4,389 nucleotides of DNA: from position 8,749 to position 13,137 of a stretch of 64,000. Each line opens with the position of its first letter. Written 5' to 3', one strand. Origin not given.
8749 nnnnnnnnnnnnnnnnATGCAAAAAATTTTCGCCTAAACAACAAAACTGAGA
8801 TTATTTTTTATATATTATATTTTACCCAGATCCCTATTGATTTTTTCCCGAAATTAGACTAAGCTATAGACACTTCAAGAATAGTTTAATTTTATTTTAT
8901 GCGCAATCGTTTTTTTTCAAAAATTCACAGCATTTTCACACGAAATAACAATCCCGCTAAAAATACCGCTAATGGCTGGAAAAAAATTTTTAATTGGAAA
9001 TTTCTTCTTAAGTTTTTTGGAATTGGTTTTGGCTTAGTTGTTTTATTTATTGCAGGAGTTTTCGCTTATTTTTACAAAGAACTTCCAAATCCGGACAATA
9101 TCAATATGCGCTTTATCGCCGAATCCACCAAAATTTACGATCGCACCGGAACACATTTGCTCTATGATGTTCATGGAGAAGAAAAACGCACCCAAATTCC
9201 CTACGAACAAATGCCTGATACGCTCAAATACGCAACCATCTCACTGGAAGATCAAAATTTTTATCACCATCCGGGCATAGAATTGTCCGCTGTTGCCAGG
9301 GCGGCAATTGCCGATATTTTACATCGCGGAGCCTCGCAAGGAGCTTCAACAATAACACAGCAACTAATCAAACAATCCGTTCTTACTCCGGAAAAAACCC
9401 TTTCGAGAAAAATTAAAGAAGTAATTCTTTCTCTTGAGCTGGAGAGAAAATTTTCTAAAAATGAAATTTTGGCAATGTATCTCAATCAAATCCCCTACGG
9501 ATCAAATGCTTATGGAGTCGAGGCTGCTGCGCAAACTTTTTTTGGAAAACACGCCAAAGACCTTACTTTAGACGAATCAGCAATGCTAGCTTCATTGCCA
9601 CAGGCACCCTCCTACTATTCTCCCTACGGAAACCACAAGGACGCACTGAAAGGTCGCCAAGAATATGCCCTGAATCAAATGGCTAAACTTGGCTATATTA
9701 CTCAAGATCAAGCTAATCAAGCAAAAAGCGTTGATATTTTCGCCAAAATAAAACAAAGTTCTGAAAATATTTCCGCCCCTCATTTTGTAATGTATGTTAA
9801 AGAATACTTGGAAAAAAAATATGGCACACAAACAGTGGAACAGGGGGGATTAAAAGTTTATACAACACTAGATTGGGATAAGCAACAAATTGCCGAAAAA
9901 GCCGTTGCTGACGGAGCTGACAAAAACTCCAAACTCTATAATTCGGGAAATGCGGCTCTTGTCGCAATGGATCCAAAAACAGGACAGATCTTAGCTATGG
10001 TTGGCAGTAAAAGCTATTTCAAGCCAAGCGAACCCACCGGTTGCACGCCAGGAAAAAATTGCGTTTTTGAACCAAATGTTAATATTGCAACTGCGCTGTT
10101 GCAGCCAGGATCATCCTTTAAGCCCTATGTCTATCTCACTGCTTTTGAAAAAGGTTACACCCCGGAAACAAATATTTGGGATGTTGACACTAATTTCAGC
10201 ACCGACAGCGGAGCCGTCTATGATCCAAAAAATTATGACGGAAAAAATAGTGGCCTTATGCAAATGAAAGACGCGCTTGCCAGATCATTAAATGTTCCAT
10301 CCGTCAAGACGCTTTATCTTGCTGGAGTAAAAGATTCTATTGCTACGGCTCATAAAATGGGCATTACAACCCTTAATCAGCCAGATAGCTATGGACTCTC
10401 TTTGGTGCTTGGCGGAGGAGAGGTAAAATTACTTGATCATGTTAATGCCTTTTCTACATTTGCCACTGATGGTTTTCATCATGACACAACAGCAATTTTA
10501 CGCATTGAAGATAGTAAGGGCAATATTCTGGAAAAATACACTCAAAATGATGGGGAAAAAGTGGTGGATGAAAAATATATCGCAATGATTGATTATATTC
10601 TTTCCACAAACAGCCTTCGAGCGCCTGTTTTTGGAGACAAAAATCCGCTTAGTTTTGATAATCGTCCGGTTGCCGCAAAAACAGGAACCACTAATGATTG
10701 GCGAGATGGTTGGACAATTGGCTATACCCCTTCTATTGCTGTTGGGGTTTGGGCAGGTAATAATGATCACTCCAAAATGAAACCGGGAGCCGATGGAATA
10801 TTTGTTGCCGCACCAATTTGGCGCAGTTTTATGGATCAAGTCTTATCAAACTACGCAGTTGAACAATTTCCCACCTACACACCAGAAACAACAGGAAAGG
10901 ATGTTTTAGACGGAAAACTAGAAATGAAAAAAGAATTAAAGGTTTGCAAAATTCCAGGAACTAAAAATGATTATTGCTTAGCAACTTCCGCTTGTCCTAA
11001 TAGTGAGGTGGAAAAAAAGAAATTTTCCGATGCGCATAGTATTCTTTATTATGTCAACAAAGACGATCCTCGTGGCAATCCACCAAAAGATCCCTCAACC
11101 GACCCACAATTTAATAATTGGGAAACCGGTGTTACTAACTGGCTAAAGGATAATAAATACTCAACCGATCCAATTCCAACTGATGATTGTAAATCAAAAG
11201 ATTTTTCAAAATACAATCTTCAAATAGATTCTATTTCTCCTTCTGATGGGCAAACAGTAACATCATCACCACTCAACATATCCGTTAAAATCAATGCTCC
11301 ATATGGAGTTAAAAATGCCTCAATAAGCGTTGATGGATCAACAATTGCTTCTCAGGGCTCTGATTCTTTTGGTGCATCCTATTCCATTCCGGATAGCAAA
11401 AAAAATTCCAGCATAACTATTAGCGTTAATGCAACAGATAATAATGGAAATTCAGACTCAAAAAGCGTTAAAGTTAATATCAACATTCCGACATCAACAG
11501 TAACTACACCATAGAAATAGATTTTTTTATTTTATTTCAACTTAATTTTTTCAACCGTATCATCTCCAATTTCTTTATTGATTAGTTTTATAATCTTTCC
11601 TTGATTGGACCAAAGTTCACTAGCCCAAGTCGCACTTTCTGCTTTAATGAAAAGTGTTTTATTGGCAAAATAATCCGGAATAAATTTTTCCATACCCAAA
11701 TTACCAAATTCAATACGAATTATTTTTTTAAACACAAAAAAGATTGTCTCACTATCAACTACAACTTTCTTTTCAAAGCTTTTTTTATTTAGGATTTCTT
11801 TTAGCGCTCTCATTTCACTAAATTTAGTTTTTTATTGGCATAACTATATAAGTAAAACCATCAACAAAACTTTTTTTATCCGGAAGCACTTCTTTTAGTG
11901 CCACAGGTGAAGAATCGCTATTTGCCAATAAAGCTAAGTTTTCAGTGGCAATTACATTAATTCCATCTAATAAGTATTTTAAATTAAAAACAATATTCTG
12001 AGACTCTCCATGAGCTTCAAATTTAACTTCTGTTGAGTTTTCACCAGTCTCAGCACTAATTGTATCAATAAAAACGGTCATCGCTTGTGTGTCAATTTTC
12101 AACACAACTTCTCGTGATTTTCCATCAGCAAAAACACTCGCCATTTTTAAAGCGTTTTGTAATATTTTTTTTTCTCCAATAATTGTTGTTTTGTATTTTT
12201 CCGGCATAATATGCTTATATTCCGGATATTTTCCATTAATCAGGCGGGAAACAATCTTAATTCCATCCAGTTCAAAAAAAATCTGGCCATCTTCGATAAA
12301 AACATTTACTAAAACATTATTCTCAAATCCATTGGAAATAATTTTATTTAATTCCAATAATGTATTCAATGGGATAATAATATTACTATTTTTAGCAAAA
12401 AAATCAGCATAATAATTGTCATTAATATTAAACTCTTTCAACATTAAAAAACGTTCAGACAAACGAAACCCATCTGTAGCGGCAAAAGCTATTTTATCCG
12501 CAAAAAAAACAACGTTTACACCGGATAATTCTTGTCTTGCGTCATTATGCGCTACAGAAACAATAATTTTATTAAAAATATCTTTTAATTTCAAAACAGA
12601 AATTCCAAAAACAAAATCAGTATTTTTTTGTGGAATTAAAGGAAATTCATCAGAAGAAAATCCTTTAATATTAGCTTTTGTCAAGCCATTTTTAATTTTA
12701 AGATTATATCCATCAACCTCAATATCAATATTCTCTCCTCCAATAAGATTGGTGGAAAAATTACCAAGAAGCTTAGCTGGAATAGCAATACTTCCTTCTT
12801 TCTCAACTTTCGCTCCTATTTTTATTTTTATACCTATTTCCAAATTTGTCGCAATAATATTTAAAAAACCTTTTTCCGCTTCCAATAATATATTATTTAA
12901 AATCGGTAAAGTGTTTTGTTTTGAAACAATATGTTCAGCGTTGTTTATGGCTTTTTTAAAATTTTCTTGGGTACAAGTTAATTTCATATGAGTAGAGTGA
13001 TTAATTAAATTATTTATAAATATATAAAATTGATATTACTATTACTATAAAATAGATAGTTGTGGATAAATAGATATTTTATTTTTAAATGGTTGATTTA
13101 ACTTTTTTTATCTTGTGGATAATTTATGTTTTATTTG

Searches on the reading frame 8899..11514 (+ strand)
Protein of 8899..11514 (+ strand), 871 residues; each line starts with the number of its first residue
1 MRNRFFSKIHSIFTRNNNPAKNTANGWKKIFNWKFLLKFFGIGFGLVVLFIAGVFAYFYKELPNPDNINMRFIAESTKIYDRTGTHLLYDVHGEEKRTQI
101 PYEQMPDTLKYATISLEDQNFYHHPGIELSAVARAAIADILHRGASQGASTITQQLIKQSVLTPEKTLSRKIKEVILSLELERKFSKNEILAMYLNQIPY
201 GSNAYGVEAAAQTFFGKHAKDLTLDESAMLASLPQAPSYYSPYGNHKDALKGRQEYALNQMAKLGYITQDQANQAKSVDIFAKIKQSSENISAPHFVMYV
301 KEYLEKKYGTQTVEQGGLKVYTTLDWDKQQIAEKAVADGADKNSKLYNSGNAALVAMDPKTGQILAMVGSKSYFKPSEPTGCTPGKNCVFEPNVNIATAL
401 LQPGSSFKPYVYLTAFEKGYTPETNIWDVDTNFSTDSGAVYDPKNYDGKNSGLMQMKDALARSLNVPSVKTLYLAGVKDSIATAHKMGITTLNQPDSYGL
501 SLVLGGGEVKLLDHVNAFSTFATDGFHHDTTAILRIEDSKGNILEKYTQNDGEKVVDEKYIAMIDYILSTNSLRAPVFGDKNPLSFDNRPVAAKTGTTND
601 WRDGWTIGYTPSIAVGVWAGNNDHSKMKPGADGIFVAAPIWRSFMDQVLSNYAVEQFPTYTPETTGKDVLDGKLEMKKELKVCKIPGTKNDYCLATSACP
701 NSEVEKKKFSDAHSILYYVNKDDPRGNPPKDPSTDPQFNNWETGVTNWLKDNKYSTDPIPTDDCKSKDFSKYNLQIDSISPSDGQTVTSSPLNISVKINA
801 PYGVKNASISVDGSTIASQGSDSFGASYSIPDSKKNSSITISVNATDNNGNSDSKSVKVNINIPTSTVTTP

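Call 10: search_protein_families(library=pfam, proteins=[window:8899-11514:+], max_evalue=0.00001)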
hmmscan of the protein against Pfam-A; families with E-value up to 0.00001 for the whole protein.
window:8899-11514:+ (871 aa): 2 families
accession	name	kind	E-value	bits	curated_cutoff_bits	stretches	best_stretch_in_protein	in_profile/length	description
PF00912.28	Transgly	-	1.9e-62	210.3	27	1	89-261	6-177/178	Transglycosylase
PF00905.27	Transpeptidase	-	2.1e-23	83.5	22.1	1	353-645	2-298/299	Penicillin binding protein transpeptidase domain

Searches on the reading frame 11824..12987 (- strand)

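Call 10: search_protein_families(library=pfam, proteins=[window:11824-12987:-], max_evalue=0.00001)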
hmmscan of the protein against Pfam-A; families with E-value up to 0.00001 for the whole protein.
window:11824-12987:- (387 aa): 3 families
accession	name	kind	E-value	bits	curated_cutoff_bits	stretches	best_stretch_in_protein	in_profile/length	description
PF02767.21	DNA_pol3_beta_2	-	1.2e-28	100.1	27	1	132-256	5-116/116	DNA polymerase III beta subunit, central domain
PF00712.24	DNA_pol3_beta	-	1e-21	77.7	24.4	1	1-119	1-120/120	DNA polymerase III beta subunit, N-terminal domain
PF02768.20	DNA_pol3_beta_3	-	2.5e-18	66.5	27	1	259-368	2-109/121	DNA polymerase III beta subunit, C-terminal domain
